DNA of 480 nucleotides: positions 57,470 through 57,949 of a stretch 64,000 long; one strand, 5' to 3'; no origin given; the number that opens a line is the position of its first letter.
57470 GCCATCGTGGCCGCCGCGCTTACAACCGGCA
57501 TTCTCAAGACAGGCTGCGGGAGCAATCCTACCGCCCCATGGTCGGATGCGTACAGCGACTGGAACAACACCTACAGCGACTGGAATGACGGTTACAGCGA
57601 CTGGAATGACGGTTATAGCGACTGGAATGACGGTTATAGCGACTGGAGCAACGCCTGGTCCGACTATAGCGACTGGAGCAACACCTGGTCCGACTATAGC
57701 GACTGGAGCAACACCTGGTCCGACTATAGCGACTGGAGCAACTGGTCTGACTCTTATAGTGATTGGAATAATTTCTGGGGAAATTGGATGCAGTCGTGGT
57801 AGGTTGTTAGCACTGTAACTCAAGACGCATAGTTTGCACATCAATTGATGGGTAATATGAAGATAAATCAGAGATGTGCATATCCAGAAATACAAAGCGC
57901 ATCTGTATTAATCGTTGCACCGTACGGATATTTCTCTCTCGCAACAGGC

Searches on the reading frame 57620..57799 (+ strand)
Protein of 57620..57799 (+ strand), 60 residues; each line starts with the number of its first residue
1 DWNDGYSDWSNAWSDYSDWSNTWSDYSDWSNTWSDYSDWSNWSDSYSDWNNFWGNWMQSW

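Call 66: search_protein_representatives(alignment_id=A3)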
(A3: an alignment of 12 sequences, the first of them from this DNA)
Query: 12 sequences, 58 profile positions. Proteins with E-value up to 0.001 (for the whole library): 12; up to 1e-10: 9; up to 1e-30: 0. The best 12 are listed.
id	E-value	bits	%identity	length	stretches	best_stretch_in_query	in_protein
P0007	3.1e-18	81.9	-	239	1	2-58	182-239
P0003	1.4e-17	79.7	-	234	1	3-58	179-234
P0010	1.1e-15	73.7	-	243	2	17-58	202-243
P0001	2.0e-14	69.6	-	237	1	13-58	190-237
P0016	2.1e-14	69.6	-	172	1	11-58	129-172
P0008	1.2e-12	64.0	-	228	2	18-58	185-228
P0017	1.9e-12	63.3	-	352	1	10-58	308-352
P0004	6.6e-11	58.4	-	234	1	3-58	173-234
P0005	7.2e-11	58.2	-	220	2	21-55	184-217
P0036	2.0e-05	40.8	-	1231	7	8-38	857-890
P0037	2.5e-05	40.5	-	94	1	22-58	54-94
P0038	9.5e-04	35.4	-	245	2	17-48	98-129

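Call 94: find_encoding_contigs(protein=P0037, flank=10000, max_places=2)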
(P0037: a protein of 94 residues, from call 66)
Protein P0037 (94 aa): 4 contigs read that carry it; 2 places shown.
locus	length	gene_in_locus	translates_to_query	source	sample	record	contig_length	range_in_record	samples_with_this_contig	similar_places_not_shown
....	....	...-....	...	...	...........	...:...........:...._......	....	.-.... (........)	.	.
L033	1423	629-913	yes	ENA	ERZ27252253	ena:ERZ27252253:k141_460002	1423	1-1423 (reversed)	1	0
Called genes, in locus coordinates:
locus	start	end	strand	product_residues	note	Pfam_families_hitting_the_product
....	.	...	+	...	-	?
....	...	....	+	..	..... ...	-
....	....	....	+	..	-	?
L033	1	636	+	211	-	?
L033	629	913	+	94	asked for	-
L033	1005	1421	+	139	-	?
